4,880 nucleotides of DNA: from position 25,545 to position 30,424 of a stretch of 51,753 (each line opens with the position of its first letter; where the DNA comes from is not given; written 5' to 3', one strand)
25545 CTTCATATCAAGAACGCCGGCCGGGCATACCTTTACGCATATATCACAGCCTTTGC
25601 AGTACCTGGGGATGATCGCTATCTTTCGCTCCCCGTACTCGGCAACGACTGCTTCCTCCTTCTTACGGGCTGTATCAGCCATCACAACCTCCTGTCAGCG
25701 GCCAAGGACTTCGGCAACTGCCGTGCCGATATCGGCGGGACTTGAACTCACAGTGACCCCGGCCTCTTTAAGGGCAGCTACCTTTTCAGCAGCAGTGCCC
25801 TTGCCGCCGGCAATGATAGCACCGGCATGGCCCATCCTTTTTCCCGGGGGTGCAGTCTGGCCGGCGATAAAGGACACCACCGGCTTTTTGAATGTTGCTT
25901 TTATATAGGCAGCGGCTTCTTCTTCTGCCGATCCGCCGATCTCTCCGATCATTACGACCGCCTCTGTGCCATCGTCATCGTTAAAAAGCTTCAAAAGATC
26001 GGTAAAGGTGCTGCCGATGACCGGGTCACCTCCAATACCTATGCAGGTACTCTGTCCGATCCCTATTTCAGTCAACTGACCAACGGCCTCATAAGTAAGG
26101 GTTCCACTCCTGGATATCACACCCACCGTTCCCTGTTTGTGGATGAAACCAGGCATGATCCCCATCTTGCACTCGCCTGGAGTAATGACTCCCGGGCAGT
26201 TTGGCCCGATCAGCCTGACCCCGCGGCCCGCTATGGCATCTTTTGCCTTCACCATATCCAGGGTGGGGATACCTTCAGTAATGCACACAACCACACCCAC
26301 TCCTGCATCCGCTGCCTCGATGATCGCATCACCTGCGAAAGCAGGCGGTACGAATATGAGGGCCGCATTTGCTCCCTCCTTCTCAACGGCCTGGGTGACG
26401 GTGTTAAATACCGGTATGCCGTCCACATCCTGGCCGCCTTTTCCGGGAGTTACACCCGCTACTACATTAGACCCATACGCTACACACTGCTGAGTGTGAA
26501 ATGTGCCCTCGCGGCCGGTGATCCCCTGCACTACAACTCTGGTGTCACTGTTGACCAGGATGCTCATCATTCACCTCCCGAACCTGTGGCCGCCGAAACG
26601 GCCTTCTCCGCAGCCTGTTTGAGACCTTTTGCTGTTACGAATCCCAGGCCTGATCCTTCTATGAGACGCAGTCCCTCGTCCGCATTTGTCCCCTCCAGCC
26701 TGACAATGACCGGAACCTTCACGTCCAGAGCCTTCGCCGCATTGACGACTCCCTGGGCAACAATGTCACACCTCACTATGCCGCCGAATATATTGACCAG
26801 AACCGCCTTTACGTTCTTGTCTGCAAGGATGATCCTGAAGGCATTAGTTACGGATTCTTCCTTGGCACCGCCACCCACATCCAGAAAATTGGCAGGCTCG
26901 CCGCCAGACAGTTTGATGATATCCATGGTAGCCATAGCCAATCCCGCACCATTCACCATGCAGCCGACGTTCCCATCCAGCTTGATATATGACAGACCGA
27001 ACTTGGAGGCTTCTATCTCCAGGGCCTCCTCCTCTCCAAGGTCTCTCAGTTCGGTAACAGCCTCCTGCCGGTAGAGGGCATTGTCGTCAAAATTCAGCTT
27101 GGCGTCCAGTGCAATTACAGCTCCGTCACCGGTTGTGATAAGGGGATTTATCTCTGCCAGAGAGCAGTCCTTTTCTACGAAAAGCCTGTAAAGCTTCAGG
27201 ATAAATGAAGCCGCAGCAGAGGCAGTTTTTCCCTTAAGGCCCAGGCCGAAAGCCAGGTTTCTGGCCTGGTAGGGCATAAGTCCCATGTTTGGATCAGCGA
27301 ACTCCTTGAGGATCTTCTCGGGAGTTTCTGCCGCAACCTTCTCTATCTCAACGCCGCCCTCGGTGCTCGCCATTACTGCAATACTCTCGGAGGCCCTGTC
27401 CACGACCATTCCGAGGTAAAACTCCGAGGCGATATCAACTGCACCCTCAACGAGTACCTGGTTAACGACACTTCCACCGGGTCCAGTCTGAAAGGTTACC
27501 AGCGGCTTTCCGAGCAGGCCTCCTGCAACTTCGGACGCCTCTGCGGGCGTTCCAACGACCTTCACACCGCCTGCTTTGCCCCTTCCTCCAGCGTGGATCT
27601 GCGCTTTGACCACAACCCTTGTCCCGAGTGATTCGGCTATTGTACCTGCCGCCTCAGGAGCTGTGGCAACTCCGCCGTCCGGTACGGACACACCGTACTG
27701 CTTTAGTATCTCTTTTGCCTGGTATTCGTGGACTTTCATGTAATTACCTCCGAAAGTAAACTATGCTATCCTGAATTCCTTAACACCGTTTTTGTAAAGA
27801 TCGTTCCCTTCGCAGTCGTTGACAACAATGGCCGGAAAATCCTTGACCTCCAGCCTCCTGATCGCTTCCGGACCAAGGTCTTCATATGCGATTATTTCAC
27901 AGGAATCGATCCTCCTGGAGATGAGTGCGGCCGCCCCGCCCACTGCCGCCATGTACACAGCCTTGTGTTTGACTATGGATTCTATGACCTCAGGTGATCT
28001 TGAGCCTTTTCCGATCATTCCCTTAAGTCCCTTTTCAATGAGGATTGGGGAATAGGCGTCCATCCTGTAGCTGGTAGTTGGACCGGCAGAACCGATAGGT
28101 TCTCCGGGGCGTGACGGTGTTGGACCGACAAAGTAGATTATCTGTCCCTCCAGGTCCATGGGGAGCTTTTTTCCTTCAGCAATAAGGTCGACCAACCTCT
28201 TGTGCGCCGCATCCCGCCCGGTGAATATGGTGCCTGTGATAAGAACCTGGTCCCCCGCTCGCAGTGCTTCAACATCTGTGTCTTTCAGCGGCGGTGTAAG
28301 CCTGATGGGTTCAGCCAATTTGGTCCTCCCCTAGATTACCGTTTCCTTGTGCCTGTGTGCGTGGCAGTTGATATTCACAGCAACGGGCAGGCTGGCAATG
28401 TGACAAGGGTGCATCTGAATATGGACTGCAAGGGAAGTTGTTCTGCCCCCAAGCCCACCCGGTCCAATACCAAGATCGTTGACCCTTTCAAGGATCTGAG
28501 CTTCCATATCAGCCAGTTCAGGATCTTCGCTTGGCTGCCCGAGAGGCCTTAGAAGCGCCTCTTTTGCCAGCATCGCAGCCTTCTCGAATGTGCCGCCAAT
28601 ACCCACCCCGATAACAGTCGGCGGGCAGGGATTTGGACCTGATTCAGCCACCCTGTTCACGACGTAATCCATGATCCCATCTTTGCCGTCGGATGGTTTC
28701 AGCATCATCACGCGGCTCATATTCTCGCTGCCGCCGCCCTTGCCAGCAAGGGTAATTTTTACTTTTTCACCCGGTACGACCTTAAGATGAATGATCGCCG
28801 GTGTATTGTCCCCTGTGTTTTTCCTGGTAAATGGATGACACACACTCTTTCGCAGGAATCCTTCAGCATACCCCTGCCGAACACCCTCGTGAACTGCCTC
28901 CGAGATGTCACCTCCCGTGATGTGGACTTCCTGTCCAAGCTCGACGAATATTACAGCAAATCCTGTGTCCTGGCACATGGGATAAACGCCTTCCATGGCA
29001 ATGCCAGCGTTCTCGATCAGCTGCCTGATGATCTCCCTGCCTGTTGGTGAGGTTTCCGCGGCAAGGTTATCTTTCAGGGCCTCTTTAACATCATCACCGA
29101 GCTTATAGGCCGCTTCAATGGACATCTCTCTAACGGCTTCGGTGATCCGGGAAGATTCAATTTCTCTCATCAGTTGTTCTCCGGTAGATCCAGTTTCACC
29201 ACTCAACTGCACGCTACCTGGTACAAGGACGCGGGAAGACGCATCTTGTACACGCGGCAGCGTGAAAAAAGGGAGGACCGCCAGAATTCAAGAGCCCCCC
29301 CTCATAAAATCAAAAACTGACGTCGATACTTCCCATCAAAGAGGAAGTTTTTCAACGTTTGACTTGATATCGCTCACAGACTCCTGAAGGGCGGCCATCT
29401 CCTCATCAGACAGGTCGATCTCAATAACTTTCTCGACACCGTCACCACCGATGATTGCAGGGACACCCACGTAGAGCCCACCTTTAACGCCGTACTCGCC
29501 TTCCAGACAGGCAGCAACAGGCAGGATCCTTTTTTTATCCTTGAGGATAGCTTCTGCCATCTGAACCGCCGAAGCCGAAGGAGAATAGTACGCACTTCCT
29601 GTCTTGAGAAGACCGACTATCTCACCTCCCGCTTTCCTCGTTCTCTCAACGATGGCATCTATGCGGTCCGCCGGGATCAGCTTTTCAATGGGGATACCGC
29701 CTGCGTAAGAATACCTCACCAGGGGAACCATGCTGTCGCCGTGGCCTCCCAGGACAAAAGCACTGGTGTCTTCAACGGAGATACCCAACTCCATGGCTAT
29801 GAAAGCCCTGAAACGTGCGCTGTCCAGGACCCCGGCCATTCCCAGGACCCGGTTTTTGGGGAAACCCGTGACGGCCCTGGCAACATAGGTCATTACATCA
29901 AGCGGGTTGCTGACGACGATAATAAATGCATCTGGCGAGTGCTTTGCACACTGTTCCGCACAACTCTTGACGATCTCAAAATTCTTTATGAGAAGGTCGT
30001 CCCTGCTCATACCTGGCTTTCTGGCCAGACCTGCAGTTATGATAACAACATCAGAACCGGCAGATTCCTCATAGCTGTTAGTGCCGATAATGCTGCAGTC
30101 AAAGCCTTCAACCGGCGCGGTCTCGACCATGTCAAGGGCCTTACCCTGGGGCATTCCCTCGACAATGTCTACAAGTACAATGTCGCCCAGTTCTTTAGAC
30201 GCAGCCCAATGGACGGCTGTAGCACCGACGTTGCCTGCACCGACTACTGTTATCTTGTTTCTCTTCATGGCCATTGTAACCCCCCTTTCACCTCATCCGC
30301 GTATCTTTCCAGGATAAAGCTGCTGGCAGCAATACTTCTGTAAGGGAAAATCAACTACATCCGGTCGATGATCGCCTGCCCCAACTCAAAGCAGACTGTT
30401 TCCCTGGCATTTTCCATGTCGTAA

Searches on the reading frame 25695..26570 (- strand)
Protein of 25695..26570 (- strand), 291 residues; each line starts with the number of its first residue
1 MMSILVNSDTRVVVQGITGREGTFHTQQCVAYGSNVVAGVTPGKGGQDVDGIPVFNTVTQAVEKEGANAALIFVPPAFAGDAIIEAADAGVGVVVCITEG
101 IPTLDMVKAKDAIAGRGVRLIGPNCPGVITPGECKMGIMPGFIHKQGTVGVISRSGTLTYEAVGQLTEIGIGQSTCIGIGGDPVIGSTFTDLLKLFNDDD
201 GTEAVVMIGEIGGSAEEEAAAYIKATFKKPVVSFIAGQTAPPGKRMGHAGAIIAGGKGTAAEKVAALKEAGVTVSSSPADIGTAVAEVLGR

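Call 22: search_protein_families(library=pfam, proteins=[window:25695-26570:-], max_evalue=0.0001)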
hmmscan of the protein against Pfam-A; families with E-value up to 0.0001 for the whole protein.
window:25695-26570:- (291 aa): 4 families
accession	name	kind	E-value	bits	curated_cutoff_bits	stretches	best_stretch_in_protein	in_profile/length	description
PF02629.25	CoA_binding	-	4.5e-28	98.3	22.3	1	7-100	1-97/97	CoA binding domain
PF00549.24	Ligase_CoA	-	4.3e-25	88.7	24.5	1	152-272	1-127/128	CoA-ligase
PF13607.11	Succ_CoA_lig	-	1.3e-11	44.8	27.4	1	146-280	1-130/138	Succinyl-CoA ligase like flavodoxin domain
PF13380.12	CoA_binding_2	-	1.1e-07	32.7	22.8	1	20-130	14-115/116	CoA binding domain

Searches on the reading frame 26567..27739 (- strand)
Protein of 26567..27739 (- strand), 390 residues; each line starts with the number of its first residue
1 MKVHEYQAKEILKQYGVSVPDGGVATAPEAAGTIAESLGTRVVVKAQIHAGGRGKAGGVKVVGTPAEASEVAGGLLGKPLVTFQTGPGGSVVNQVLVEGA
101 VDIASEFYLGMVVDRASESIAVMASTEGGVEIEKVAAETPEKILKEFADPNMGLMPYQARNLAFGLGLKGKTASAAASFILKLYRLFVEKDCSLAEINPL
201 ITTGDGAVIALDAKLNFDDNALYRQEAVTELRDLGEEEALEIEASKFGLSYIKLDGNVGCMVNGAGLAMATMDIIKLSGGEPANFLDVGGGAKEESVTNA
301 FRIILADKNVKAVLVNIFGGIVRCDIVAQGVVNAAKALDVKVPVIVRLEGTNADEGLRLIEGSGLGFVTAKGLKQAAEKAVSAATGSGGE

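Call 22: search_protein_families(library=pfam, proteins=[window:26567-27739:-], max_evalue=0.0001)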
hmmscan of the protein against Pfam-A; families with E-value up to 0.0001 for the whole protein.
window:26567-27739:- (390 aa): 4 families
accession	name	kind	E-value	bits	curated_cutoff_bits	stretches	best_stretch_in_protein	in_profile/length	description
PF08442.15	ATP-grasp_2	-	6.1e-77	258.2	29.5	1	2-201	1-201/202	ATP-grasp domain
PF00549.24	Ligase_CoA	-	1e-32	113.4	24.5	1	261-381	1-128/128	CoA-ligase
PF24948.1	Citrate_synth_N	-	7.5e-15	55.4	83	1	39-224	51-227/232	ATP-citrate synthase ATP-grasp domain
PF13549.11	ATP-grasp_5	-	1.5e-10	41.2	27.6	1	4-215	11-219/221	ATP-grasp domain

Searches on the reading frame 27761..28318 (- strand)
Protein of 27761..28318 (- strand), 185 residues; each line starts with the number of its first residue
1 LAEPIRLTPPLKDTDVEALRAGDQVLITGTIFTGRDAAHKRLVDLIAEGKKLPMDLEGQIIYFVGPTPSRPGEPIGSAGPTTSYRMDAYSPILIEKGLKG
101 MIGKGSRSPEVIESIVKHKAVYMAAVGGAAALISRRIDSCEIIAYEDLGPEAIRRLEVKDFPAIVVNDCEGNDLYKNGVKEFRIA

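Call 22: search_protein_families(library=pfam, proteins=[window:27761-28318:-], max_evalue=0.0001)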
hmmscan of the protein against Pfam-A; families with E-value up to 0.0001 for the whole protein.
window:27761-28318:- (185 aa): 1 family
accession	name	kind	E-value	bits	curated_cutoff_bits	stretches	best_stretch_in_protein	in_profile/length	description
PF05683.17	Fumerase_C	-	3.1e-60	203.5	22.2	1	5-177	29-204/205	Fumarase C-terminus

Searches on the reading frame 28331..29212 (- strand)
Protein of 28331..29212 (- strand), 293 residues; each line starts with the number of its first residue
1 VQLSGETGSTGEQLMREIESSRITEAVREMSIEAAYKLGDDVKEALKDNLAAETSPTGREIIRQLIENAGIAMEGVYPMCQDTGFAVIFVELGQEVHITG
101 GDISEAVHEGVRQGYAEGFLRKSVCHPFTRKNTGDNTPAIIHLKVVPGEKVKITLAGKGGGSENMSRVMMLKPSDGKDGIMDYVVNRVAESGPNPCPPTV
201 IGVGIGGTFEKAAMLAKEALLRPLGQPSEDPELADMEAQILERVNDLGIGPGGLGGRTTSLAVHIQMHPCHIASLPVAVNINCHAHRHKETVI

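Call 22: search_protein_families(library=pfam, proteins=[window:28331-29212:-], max_evalue=0.0001)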
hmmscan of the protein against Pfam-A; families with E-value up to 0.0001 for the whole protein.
window:28331-29212:- (293 aa): 1 family
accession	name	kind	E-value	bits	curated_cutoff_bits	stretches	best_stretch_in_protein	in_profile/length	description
PF05681.19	Fumerase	-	8.9e-115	383.1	25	1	24-290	1-268/270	Fumarate hydratase (Fumerase)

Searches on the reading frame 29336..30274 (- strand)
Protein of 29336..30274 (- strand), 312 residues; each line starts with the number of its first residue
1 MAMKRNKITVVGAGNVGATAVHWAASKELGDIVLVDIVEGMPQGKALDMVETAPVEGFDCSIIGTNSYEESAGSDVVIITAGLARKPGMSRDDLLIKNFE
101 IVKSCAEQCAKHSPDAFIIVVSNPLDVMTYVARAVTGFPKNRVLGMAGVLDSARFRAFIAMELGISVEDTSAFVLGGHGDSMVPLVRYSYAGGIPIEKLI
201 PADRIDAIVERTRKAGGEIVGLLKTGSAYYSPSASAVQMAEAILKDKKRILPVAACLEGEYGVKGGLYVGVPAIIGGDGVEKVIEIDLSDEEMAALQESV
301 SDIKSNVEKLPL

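Call 22: search_protein_families(library=pfam, proteins=[window:29336-30274:-], max_evalue=0.0001)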
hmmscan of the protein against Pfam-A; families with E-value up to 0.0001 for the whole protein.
window:29336-30274:- (312 aa): 2 families
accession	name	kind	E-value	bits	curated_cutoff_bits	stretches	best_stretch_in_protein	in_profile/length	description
PF00056.29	Ldh_1_N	-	3.5e-41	141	27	1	7-145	2-141/141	lactate/malate dehydrogenase, NAD binding domain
PF02866.23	Ldh_1_C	-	1.1e-32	113.8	22.6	1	150-309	3-169/174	lactate/malate dehydrogenase, alpha/beta C-terminal domain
